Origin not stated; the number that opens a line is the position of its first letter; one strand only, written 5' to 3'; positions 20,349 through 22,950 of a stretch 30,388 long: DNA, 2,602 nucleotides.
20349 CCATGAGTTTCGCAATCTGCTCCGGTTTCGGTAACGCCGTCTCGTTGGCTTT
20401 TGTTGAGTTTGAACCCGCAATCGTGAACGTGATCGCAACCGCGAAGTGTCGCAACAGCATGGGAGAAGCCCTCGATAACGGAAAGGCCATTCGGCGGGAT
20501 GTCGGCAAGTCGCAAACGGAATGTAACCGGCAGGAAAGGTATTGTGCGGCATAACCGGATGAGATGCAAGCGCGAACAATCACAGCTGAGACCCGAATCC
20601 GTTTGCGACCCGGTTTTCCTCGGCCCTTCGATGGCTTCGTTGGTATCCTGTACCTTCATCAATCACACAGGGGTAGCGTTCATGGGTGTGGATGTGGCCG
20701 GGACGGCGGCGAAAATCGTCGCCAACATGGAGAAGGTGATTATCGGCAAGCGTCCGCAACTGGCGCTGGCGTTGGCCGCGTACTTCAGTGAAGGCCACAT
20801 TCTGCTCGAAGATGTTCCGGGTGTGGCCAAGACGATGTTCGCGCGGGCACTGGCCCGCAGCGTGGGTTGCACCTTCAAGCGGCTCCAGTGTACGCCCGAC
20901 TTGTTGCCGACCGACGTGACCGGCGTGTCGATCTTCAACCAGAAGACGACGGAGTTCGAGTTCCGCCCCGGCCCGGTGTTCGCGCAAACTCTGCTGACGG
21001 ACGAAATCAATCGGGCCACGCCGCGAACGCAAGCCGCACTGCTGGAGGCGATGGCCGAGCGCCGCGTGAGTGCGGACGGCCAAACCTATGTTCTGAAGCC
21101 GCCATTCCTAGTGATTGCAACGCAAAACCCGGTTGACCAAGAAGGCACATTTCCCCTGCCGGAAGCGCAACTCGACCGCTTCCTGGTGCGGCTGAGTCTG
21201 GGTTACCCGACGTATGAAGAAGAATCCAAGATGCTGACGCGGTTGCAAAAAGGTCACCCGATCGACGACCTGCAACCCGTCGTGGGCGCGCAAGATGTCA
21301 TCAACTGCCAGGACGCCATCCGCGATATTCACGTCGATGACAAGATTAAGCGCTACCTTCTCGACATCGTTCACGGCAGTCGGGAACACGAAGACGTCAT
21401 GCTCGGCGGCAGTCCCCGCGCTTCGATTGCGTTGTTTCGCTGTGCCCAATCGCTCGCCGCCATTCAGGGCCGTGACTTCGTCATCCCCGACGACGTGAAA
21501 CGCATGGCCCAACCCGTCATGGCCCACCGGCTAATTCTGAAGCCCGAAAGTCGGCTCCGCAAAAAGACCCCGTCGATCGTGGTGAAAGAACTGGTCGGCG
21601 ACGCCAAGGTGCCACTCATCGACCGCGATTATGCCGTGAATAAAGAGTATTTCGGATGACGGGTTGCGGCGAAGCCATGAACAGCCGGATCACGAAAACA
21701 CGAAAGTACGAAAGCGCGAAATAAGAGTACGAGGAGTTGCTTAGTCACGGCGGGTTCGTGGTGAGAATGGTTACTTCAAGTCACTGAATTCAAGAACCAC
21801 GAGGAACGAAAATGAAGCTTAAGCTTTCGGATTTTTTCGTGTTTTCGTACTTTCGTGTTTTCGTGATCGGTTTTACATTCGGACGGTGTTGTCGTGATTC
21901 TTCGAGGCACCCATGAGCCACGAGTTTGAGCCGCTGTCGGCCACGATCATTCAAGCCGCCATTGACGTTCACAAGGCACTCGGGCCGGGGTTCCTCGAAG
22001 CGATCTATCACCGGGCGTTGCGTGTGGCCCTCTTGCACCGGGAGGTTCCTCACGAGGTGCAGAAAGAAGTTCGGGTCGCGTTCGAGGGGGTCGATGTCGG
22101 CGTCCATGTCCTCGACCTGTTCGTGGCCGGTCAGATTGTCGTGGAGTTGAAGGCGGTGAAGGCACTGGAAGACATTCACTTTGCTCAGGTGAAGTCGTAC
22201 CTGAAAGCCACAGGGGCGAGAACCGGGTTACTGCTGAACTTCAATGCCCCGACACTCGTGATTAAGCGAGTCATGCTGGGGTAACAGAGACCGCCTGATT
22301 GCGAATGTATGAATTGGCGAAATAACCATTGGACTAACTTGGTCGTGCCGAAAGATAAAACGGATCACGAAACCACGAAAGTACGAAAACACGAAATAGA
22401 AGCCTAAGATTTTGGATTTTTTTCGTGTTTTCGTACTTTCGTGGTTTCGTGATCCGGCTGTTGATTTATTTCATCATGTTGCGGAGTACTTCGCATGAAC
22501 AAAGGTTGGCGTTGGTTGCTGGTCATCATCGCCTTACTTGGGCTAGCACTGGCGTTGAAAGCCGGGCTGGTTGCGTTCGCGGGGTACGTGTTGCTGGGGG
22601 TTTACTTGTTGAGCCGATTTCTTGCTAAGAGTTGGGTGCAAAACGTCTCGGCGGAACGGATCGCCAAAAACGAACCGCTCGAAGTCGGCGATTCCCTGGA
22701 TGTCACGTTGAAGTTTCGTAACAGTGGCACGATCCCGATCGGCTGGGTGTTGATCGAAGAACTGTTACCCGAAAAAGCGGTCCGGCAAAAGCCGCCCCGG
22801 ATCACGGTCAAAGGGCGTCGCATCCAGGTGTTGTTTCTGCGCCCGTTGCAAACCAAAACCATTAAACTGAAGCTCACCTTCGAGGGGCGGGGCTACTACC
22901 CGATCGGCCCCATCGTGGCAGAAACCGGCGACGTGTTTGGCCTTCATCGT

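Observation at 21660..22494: GxxExxY nuclease-like gene bracketed by two near-identical long hairpins, sitting between MoxR and DUF58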

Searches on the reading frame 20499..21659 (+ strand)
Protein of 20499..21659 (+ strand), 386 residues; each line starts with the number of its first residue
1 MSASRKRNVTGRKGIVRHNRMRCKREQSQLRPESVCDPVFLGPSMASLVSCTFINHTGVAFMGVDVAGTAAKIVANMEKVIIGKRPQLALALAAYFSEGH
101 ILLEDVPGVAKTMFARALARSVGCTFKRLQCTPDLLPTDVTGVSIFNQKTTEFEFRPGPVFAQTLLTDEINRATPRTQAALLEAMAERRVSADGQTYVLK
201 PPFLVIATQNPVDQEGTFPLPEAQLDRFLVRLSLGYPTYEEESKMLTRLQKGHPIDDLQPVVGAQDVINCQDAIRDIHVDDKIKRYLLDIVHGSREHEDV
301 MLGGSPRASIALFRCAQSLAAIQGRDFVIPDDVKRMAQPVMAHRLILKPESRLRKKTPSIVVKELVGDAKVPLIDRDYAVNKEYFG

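Call 6: search_protein_families(library=pfam, proteins=[window:20499-21659:+])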
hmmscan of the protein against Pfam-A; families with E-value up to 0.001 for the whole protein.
window:20499-21659:+ (386 aa): 5 families
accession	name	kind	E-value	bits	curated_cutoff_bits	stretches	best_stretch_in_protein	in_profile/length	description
PF07726.17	AAA_3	-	5e-62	208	27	1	100-230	1-131/131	ATPase family associated with various cellular activities (AAA)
PF17863.7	AAA_lid_2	-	5.9e-23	80.8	22.7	1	294-364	3-73/74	AAA lid domain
PF07728.20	AAA_5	-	1.1e-14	55.1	22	1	101-228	2-139/139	AAA domain (dynein-related subfamily)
PF20030.5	bpMoxR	-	2.5e-05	23.9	27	1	73-238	6-170/205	MoxR domain in the MoxR-vWA-beta-propeller ternary systems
PF00004.35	AAA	-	0.00011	23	21.2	1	103-214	3-113/131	ATPase family associated with various cellular activities (AAA)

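Call 7: search_protein_families(library=ncbifam, proteins=[window:20499-21659:+])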
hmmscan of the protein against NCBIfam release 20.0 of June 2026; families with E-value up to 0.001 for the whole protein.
window:20499-21659:+ (386 aa): 6 families
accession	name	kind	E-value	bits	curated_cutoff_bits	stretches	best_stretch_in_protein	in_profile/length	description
TIGR02031.1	BchD-ChlD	equivalog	1.1e-11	44.2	499.55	1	164-352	94-278/608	magnesium chelatase ATPase subunit D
NF047784.1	MadB_ATPase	equivalog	8.7e-09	35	475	0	164-248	141-220/298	MadB family AAA-type ATPase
TIGR02442.1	Cob-chelat-sub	hypoth_equivalog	1.2e-08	33.9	779.45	1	168-353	134-318/641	putative cobaltochelatase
TIGR02640.1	gas_vesic_GvpN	equivalog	2.4e-05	24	266.8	1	163-247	107-195/262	gas vesicle protein GvpN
NF010054.0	PRK13531.1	equivalog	6.1e-05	22.2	681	1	70-287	11-232/498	ATPase RavA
NF009943.0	PRK13406.1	equivalog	0.00051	18.7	571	1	171-352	103-262/585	magnesium chelatase subunit D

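Call 37: find_homologous_proteins(query=window:20715-21659:+, max_evalue=1e-60)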
Query window:20715-21659:+ (314 aa): 7994 proteins with E <= 1e-60 among 8000 candidates; the best 120 are listed.
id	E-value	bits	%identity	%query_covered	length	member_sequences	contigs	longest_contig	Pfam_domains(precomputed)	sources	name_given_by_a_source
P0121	9.9e-204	693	100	100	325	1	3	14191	PF20030.6,PF07726.18,PF17863.8,PF07728.21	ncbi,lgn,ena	-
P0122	1.9e-203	692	100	100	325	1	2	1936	PF20030.6,PF07726.18,PF17863.8,PF07728.21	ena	-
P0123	7.8e-203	690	99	100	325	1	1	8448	PF20030.6,PF07726.18,PF17863.8,PF07728.21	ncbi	-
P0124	7.6e-187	638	89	99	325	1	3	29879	PF20030.6,PF07726.18,PF17863.8,PF07728.21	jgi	jgi:MoxR-like ATPase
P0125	3.1e-186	636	88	99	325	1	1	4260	PF20030.6,PF07726.18,PF17863.8,PF07728.21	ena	-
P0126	1.5e-185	633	88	99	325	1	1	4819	PF20030.6,PF07726.18,PF17863.8,PF07728.21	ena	-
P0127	2.0e-185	633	88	99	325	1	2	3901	PF20030.6,PF07726.18,PF17863.8,PF07728.21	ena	-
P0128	3.8e-185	632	88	99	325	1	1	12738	PF20030.6,PF07726.18,PF17863.8,PF07728.21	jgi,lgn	jgi:MoxR-like ATPase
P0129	4.1e-185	632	88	99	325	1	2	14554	PF20030.6,PF07726.18,PF17863.8,PF07728.21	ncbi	-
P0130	4.7e-185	632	88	100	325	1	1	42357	PF20030.6,PF07726.18,PF17863.8,PF07728.21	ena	-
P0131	1.1e-184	631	88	99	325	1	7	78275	PF20030.6,PF07726.18,PF17863.8,PF07728.21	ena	-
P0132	1.1e-184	631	88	99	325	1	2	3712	PF20030.6,PF07726.18,PF17863.8,PF07728.21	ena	-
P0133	1.5e-184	630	88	99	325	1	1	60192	PF20030.6,PF07726.18,PF17863.8,PF07728.21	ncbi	-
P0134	1.6e-184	630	88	99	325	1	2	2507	PF20030.6,PF07726.18,PF17863.8,PF07728.21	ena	-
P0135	1.7e-184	630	87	99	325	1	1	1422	PF20030.6,PF07726.18,PF17863.8,PF07728.21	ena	-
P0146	2.4e-181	620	91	97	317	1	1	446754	PF20030.6,PF07726.18,PF00004.36,PF17863.8,PF07728.21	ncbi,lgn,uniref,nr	ncbi:AAA family ATPase [Fimbriiglobus ruber]|uniref:Magnesium chelatase n=1 Tax=Fimbriiglobus ruber 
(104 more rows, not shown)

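Call 38: find_encoding_contigs(protein=P0121, flank=3500, max_places=4)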
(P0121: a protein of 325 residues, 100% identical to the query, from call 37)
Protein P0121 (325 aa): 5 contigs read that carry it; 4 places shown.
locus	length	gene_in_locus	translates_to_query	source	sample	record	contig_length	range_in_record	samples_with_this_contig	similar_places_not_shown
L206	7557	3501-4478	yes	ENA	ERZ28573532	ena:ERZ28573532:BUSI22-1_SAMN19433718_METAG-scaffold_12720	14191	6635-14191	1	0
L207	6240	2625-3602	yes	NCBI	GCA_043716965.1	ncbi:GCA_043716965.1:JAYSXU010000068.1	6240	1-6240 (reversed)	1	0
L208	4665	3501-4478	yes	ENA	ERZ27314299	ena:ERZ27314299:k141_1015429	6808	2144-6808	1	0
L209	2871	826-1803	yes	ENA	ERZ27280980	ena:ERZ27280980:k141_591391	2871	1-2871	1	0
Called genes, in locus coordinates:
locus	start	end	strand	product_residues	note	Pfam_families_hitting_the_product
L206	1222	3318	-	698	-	-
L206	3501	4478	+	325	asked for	PF20030:bpMoxR (faint), PF07726:AAA_3, PF07728:AAA_5, PF17863:AAA_lid_2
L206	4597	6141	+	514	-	PF01882:DUF58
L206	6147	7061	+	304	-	PF01040:UbiA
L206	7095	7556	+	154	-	?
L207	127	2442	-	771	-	-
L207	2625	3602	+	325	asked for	PF20030:bpMoxR (faint), PF07726:AAA_3, PF07728:AAA_5, PF17863:AAA_lid_2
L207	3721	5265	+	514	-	PF01882:DUF58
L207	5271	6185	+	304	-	PF01040:UbiA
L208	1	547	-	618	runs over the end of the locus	PF02368:Big_2 (faint), PF07583:PSCyt2, PF07587:PSD1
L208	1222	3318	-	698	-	-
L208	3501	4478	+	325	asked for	PF20030:bpMoxR (faint), PF07726:AAA_3, PF07728:AAA_5, PF17863:AAA_lid_2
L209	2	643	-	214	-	?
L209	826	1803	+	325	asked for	PF20030:bpMoxR (faint), PF07726:AAA_3, PF07728:AAA_5, PF17863:AAA_lid_2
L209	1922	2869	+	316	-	?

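Call 39: find_encoding_contigs(protein=P0146, flank=3500, max_places=3)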
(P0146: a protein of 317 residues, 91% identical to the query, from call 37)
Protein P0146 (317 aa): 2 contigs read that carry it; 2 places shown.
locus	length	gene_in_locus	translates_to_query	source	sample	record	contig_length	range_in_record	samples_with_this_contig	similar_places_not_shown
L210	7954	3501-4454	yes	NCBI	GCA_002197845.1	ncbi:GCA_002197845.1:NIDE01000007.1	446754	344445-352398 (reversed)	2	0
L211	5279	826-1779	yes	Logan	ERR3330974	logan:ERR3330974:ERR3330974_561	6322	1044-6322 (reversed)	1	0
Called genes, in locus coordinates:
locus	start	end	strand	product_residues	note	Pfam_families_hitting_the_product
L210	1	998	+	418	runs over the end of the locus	PF00657:Lipase_GDSL, PF13472:Lipase_GDSL_2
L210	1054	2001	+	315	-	PF00400:WD40, PF23381:Beta-prop_IFT122_1st, PF23869:Beta-prop_WDR75_1st (weak), PF24814:WD40_Prp19 (weak), PF24817:WD40_WDHD1_1st (weak), PF25173:Beta-prop_WDR3_1st, PF25174:Beta-prop_THOC3, PF25175:Beta-prop_WDR5, +7 more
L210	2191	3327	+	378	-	PF07497:Rho_RNA_bind, PF00006:ATP-synt_ab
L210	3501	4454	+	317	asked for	PF20030:bpMoxR (weak), PF00004:AAA (faint), PF07726:AAA_3, PF07728:AAA_5, PF17863:AAA_lid_2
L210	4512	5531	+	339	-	-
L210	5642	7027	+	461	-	PF01882:DUF58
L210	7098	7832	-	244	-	PF02230:Abhydrolase_2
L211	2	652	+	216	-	?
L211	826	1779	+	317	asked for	PF20030:bpMoxR (weak), PF00004:AAA (faint), PF07726:AAA_3, PF07728:AAA_5, PF17863:AAA_lid_2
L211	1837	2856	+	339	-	-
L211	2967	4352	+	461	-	PF01882:DUF58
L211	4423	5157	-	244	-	PF02230:Abhydrolase_2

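Call 40: find_encoding_contigs(protein=P0124, flank=3500, max_places=4)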
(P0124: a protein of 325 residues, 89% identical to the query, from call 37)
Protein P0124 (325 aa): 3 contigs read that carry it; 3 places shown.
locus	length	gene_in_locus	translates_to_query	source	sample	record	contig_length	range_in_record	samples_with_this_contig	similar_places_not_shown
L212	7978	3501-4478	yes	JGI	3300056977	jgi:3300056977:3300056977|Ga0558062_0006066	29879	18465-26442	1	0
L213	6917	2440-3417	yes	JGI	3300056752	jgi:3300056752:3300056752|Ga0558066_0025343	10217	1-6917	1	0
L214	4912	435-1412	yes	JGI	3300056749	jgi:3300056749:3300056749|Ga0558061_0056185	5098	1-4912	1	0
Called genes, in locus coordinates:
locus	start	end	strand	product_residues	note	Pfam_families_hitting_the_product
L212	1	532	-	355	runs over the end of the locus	PF07992:Pyr_redox_2, PF13738:Pyr_redox_3, PF00070:Pyr_redox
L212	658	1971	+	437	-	PF00696:AA_kinase, PF00583:Acetyltransf_1, PF13508:Acetyltransf_7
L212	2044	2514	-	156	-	-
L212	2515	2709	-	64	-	-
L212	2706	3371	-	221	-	PF20382:DUF6677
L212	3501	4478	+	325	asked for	PF20030:bpMoxR (faint), PF07726:AAA_3, PF07728:AAA_5, PF17863:AAA_lid_2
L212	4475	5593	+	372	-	PF09566:RE_SacI_N (weak)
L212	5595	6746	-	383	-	PF00145:DNA_methylase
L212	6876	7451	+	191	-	-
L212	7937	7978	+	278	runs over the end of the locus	PF00140:Sigma70_r1_2, PF04542:Sigma70_r2, PF04539:Sigma70_r3, PF04545:Sigma70_r4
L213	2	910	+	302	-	?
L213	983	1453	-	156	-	-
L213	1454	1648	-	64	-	-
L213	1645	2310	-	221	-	PF20382:DUF6677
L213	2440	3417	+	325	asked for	PF20030:bpMoxR (faint), PF07726:AAA_3, PF07728:AAA_5, PF17863:AAA_lid_2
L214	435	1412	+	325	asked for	PF20030:bpMoxR (faint), PF07726:AAA_3, PF07728:AAA_5, PF17863:AAA_lid_2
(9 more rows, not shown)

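Call 41: find_encoding_contigs(protein=P0131, flank=3500, max_places=6)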
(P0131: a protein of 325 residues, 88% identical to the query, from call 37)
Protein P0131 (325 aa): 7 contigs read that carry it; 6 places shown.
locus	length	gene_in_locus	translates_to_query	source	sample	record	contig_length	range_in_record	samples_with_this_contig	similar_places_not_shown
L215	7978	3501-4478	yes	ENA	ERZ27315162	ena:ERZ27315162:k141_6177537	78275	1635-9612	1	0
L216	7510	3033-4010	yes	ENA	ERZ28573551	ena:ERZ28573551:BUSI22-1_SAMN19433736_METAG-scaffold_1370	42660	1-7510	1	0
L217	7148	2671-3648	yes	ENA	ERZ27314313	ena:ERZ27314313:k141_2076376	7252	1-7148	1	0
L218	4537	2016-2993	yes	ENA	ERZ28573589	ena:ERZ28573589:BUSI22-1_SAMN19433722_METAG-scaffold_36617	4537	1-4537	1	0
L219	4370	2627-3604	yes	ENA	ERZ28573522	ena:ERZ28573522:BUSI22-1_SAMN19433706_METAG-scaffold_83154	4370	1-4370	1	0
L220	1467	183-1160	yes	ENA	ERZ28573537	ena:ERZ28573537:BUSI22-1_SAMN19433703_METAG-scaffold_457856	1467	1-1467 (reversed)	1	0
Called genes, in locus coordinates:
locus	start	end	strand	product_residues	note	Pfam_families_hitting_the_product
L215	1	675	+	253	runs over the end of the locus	PF08797:HIRAN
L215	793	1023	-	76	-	-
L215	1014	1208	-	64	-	-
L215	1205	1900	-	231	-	PF20382:DUF6677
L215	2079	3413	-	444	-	PF25919:BSH_CusB (weak), PF25954:Beta-barrel_RND_2, PF25989:YknX_C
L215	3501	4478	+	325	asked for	PF20030:bpMoxR (weak), PF07726:AAA_3, PF07728:AAA_5, PF17863:AAA_lid_2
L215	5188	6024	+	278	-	PF00140:Sigma70_r1_2, PF04542:Sigma70_r2, PF04539:Sigma70_r3, PF04545:Sigma70_r4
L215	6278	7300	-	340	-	PF00493:MCM (weak), PF20030:bpMoxR, PF07726:AAA_3, PF07728:AAA_5, PF17863:AAA_lid_2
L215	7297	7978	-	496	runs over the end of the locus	-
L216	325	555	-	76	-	-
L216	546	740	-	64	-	-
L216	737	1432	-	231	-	PF20382:DUF6677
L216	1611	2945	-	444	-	PF25919:BSH_CusB (weak), PF25954:Beta-barrel_RND_2, PF25989:YknX_C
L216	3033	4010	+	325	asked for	PF20030:bpMoxR (weak), PF07726:AAA_3, PF07728:AAA_5, PF17863:AAA_lid_2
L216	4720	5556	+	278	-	PF00140:Sigma70_r1_2, PF04542:Sigma70_r2, PF04539:Sigma70_r3, PF04545:Sigma70_r4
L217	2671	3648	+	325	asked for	PF20030:bpMoxR (weak), PF07726:AAA_3, PF07728:AAA_5, PF17863:AAA_lid_2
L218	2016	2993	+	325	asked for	PF20030:bpMoxR (weak), PF07726:AAA_3, PF07728:AAA_5, PF17863:AAA_lid_2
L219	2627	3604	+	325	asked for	PF20030:bpMoxR (weak), PF07726:AAA_3, PF07728:AAA_5, PF17863:AAA_lid_2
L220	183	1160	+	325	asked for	PF20030:bpMoxR (weak), PF07726:AAA_3, PF07728:AAA_5, PF17863:AAA_lid_2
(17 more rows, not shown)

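Call 65: find_encoding_contigs(protein=P0123, flank=3000, max_places=4)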
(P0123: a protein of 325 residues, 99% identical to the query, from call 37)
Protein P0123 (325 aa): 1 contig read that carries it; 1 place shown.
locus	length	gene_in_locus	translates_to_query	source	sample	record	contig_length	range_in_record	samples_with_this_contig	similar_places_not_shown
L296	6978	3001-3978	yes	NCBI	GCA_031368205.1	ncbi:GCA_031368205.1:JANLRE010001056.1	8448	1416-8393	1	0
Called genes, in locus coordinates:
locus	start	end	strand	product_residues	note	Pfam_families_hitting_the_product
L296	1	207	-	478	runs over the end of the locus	PF07394:DUF1501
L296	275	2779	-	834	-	PF02368:Big_2 (faint), PF07583:PSCyt2, PF07587:PSD1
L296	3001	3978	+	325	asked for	PF20030:bpMoxR (faint), PF07726:AAA_3, PF07728:AAA_5, PF17863:AAA_lid_2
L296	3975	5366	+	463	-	PF01882:DUF58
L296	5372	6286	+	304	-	PF01040:UbiA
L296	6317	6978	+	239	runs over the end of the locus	?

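Call 66: find_encoding_contigs(protein=P0122, flank=3000, max_places=4)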
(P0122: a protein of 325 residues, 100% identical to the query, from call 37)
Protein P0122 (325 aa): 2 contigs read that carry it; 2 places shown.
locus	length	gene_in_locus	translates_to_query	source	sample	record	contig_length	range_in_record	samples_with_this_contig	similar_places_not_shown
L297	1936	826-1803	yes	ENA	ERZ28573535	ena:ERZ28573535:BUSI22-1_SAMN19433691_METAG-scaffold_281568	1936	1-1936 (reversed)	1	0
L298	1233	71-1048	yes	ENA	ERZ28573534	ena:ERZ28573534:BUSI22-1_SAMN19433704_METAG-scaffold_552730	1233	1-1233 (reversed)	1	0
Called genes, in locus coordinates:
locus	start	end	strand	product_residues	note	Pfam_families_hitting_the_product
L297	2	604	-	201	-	?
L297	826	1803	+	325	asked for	PF20030:bpMoxR (faint), PF07726:AAA_3, PF07728:AAA_5, PF17863:AAA_lid_2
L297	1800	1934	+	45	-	?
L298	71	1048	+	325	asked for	PF20030:bpMoxR (faint), PF07726:AAA_3, PF07728:AAA_5, PF17863:AAA_lid_2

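Call 78: search_protein_families(library=pfam, proteins=[L210:4512-5531:+], max_evalue=0.01)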
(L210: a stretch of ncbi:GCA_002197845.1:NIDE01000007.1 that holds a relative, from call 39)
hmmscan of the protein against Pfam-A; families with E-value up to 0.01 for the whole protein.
L210:4512-5531:+ (339 aa): 1 family
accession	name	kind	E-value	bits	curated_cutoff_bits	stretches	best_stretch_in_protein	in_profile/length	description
PF09811.14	Yae1_N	-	3.5e-05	23.8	27.5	1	254-291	2-39/39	Essential protein Yae1, N terminal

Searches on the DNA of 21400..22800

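Call 18: search_rna_families(source=window, start=21400, end=22800, threshold=evalue, max_evalue=10, show_alignments=3)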
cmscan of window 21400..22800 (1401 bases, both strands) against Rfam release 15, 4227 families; matches with E-value up to 10: 9.
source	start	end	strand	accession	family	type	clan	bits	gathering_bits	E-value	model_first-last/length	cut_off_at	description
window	22354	22464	-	RF04157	MIR9486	Gene; miRNA;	-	57.5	100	4.5e-11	1-119/119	no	MIR9486 microRNA precursor family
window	22361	22456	+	RF04139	MIR841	Gene; miRNA;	-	41.7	200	8.3e-07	45-168/212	no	MIR841 microRNA precursor family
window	22361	22456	-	RF04139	MIR841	Gene; miRNA;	-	40.8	200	1.4e-06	45-168/212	no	MIR841 microRNA precursor family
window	22365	22450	-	RF04255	MIR8001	Gene; miRNA;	-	34.3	90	0.00019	1-67/67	no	MIR8001 microRNA precursor family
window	22367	22452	+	RF04255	MIR8001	Gene; miRNA;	-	33.6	90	0.00027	1-67/67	no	MIR8001 microRNA precursor family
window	22366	22452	+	RF01742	lactis-plasmid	Gene; sRNA;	-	21.7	70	1.4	1-106/106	no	lactis-plasmid RNA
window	22363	22454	+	RF03650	mir-1290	Gene; miRNA;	-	21.6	82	0.19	1-76/76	no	mir-1290 microRNA precursor family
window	22377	22440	+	RF03825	mir-2335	Gene; miRNA;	-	16.3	90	9.8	1-69/69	no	mir-2335 microRNA precursor family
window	22043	22112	-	RF00449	IRES_HIF1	Cis-reg; IRES;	-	11.1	110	3.6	82-151/279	no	HIF-1 alpha IRES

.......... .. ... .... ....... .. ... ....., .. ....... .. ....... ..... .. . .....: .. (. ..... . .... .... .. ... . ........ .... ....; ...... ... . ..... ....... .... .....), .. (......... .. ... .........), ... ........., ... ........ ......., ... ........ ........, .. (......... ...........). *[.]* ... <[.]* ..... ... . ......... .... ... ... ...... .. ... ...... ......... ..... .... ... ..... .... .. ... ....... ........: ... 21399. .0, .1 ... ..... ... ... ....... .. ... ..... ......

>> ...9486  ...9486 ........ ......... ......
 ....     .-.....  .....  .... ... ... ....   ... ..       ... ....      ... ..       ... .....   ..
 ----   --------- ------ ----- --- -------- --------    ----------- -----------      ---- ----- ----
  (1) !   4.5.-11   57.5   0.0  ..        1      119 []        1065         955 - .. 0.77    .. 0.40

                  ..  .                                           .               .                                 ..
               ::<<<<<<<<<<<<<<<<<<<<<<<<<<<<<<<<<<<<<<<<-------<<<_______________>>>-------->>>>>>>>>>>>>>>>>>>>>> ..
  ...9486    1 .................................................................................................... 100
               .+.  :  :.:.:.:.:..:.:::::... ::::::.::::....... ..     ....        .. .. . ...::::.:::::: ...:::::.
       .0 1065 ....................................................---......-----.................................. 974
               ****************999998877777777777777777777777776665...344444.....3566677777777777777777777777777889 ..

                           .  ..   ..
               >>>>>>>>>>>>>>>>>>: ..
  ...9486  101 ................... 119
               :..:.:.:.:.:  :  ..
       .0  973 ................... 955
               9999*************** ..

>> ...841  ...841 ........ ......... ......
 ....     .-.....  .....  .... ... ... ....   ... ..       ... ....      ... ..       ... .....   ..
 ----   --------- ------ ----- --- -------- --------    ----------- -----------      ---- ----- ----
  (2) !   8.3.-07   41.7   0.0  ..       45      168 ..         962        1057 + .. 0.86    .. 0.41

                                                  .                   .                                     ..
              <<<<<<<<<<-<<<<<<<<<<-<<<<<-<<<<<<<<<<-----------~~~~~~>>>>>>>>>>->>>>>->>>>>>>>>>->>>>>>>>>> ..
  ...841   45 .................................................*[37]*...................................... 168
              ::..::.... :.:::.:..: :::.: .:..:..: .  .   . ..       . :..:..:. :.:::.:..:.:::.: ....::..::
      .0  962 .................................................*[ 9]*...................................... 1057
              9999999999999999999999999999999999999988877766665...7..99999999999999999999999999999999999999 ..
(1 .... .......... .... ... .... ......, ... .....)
